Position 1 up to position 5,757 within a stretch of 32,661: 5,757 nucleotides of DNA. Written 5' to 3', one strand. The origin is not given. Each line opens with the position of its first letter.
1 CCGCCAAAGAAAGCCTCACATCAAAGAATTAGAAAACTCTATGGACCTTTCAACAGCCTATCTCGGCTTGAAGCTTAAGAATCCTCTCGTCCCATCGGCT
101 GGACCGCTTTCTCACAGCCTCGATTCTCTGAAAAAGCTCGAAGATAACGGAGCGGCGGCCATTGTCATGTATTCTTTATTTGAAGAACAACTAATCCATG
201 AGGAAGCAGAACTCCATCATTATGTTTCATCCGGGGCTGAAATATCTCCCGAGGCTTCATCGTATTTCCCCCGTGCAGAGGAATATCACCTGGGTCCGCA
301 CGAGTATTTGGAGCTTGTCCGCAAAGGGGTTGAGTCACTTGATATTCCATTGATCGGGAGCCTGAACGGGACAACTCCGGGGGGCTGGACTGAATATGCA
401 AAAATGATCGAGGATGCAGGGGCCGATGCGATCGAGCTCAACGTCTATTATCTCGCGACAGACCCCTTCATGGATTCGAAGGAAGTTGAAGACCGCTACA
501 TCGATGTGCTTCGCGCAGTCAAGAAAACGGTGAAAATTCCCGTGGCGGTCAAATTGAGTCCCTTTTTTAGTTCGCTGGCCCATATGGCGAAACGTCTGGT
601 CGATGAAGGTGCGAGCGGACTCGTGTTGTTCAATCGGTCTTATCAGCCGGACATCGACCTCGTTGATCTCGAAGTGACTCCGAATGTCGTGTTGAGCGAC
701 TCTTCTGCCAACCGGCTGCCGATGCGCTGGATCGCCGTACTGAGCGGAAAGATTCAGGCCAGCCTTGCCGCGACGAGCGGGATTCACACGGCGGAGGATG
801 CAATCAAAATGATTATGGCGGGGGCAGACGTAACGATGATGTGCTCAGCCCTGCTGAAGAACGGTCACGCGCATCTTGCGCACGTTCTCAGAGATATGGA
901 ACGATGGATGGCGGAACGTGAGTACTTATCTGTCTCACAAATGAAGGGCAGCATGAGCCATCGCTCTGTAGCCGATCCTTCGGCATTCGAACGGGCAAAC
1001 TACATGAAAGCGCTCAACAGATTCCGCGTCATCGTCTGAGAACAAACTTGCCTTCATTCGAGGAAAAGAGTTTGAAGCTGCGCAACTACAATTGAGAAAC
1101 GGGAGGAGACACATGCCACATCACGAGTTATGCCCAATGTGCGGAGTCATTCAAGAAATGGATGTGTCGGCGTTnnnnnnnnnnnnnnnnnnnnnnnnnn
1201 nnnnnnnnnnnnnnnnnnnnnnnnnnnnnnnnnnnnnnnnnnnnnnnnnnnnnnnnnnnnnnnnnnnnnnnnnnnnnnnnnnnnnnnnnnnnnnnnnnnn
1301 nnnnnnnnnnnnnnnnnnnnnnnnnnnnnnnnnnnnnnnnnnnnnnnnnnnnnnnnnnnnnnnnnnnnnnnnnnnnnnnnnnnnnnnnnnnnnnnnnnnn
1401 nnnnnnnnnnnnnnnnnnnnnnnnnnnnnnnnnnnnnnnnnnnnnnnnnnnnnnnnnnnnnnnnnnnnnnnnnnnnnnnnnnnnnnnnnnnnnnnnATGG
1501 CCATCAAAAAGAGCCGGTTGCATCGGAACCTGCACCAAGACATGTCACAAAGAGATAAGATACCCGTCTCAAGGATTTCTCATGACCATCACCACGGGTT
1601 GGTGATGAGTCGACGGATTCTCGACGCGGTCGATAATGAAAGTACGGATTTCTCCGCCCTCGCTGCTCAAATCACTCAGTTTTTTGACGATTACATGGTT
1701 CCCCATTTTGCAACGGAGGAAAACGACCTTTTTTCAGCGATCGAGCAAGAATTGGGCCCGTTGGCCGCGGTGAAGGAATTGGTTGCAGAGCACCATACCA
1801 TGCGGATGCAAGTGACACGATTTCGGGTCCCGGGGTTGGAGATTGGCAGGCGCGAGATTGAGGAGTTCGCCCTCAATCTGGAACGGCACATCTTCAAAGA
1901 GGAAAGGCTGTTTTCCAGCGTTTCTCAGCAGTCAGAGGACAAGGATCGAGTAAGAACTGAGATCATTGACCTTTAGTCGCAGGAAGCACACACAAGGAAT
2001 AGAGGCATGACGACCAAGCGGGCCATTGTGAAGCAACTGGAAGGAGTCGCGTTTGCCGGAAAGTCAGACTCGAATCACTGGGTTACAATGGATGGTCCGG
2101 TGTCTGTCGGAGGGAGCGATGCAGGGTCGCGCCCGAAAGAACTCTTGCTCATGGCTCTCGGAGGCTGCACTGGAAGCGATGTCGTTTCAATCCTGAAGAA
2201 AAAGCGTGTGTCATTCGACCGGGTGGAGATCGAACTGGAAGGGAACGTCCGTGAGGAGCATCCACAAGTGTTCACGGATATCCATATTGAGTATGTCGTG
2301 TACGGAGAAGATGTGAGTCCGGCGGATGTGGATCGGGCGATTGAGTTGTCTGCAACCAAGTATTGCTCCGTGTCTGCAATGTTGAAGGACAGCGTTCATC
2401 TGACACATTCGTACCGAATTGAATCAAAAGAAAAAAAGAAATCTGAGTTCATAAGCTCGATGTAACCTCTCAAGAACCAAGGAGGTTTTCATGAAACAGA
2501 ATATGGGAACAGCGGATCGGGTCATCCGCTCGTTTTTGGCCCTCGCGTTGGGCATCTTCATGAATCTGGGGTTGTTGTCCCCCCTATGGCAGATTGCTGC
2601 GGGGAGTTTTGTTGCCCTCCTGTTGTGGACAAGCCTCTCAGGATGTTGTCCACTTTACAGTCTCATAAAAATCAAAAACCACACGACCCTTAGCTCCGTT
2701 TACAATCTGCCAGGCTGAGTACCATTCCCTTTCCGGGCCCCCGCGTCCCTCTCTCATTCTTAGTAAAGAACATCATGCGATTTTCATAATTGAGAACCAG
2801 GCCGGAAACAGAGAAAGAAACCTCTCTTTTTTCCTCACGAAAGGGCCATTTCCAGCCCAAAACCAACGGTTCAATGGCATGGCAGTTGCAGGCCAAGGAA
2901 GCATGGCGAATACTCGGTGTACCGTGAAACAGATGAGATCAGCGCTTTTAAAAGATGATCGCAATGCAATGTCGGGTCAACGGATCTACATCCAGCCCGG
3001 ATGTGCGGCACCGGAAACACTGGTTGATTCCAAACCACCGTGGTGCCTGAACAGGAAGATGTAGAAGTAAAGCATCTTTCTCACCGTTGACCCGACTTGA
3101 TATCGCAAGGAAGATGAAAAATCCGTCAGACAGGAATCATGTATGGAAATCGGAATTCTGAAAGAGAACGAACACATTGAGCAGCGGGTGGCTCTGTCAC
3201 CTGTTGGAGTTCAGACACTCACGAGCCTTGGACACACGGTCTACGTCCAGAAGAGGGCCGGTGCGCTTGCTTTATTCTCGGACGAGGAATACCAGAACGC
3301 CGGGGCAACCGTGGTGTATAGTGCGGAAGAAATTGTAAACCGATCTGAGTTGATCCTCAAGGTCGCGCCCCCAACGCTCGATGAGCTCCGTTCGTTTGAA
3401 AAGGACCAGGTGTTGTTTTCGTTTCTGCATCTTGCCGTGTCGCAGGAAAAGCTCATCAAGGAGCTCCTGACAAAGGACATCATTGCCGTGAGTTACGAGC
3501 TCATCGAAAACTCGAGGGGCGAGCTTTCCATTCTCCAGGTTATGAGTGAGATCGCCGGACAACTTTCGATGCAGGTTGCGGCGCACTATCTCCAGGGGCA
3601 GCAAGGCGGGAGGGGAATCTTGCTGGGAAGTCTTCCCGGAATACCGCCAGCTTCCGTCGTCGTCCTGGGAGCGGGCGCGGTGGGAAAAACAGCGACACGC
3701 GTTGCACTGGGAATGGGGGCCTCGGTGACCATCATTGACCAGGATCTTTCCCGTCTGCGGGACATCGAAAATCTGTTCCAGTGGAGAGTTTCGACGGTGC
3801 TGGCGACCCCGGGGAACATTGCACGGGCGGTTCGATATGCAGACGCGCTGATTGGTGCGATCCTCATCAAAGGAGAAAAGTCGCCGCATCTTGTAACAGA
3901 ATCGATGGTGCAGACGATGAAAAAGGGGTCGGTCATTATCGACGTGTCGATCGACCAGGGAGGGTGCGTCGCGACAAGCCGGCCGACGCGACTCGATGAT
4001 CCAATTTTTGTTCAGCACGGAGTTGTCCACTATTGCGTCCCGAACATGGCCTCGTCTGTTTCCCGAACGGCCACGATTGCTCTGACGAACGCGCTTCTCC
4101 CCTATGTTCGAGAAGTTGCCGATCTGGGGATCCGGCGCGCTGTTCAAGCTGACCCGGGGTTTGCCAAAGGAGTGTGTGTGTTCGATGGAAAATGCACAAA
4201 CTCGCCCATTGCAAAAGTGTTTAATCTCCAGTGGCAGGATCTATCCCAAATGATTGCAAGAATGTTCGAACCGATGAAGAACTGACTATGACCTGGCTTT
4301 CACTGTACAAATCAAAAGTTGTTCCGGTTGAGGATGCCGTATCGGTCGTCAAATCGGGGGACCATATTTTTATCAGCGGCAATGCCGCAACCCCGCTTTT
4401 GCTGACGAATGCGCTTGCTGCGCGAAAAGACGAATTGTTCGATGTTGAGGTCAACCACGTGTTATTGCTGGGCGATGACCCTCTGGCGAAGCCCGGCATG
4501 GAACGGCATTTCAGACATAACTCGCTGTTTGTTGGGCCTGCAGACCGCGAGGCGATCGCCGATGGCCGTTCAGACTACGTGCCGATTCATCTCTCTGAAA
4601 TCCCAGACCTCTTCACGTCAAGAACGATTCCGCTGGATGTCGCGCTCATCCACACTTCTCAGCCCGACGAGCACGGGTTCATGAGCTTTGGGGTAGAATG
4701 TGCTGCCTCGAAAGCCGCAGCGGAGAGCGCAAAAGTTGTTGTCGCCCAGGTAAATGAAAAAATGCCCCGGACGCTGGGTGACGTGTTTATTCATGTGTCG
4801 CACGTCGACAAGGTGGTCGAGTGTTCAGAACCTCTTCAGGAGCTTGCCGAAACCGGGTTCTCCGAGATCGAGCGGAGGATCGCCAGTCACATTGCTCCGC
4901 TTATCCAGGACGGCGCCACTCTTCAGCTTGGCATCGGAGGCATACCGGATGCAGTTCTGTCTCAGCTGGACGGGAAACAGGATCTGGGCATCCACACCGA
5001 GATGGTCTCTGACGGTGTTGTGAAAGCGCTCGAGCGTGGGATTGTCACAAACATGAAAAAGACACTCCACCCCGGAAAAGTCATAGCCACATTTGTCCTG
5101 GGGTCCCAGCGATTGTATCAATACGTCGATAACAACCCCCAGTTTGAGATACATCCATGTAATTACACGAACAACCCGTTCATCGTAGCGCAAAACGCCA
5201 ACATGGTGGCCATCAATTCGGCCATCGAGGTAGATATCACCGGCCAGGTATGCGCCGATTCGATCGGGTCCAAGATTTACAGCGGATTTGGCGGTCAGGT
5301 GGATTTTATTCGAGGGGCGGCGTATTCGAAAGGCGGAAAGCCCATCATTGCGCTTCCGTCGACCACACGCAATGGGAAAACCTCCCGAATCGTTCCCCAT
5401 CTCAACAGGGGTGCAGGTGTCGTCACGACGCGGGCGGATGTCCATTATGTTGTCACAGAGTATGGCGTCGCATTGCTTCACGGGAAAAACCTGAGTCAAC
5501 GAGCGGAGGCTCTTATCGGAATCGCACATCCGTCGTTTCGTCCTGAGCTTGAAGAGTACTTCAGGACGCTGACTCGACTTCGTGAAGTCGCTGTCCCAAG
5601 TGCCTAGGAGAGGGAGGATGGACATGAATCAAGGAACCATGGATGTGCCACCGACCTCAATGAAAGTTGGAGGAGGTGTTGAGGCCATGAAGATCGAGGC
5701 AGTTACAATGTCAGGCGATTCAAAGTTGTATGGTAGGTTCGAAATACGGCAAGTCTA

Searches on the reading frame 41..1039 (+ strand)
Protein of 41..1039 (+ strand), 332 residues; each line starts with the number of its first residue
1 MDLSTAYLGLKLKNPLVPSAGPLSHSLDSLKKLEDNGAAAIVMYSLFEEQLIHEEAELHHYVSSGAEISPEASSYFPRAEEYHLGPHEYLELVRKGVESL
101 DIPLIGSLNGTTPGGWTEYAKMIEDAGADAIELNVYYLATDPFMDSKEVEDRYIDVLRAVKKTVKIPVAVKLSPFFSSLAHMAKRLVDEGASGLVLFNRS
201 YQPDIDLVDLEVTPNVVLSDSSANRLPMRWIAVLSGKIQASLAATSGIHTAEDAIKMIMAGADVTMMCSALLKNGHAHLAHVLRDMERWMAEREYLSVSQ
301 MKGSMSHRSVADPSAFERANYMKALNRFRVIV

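Call 71: search_protein_families(library=pfam, proteins=[window:41-1039:+], max_evalue=0.00001)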
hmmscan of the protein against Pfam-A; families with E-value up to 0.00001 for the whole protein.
window:41-1039:+ (332 aa): 1 family
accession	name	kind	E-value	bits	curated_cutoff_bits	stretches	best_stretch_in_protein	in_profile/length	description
PF01180.27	DHO_dh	-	3.7e-18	66.2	27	1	90-290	83-291/291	Dihydroorotate dehydrogenase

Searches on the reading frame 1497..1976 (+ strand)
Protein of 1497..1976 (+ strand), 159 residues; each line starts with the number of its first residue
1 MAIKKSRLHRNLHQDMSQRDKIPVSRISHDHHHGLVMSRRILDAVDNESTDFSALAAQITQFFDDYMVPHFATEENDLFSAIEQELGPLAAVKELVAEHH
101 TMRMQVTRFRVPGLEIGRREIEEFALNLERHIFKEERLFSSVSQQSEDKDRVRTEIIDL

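Call 50: search_protein_families(library=ncbifam, proteins=[window:1497-1976:+], max_evalue=0.001)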
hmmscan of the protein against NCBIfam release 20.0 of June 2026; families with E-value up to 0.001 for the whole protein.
window:1497-1976:+ (159 aa): 0 families

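Call 71: search_protein_families(library=pfam, proteins=[window:1497-1976:+], max_evalue=0.00001)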
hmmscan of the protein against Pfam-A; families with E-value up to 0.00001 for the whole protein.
window:1497-1976:+ (159 aa): 1 family
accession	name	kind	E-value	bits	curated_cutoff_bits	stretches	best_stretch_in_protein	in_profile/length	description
PF01814.28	Hemerythrin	-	1.2e-11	45.7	25.3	1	27-139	6-123/127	Hemerythrin HHE cation binding domain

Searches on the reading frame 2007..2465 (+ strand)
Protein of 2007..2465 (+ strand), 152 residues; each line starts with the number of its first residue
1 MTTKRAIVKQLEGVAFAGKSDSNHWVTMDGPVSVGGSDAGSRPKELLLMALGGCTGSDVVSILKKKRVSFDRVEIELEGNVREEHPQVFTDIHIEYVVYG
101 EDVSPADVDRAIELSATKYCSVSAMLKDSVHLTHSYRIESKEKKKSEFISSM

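Call 71: search_protein_families(library=pfam, proteins=[window:2007-2465:+], max_evalue=0.00001)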
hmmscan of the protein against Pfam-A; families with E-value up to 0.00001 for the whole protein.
window:2007-2465:+ (152 aa): 1 family
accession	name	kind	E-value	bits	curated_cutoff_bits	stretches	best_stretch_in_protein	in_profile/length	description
PF02566.24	OsmC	-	1.8e-20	73.7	27.5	1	36-134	1-99/100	OsmC-like protein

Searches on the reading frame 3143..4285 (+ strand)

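Call 71: search_protein_families(library=pfam, proteins=[window:3143-4285:+], max_evalue=0.00001)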
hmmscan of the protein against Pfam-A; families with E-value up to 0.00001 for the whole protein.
window:3143-4285:+ (380 aa): 2 families
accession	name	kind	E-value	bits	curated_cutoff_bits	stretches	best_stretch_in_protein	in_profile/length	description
PF01262.27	AlaDh_PNT_C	-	8.2e-74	248.1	23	1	143-353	2-213/214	Alanine dehydrogenase/PNT, C-terminal domain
PF05222.21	AlaDh_PNT_N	-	3.5e-39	134.6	30.4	1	4-138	1-136/136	Alanine dehydrogenase/PNT, N-terminal domain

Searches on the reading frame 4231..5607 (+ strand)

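Call 71: search_protein_families(library=pfam, proteins=[window:4231-5607:+], max_evalue=0.00001)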
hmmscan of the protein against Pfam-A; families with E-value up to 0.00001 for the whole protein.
window:4231-5607:+ (458 aa): 2 families
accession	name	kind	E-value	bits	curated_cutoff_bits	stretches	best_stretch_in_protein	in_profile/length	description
PF13336.12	AcetylCoA_hyd_C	-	2e-69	232.8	23.7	1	291-443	1-153/154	Acetyl-CoA hydrolase/transferase C-terminal domain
PF02550.21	AcetylCoA_hydro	-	1e-35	124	24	1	26-197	5-188/198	Acetyl-CoA hydrolase/transferase N-terminal domain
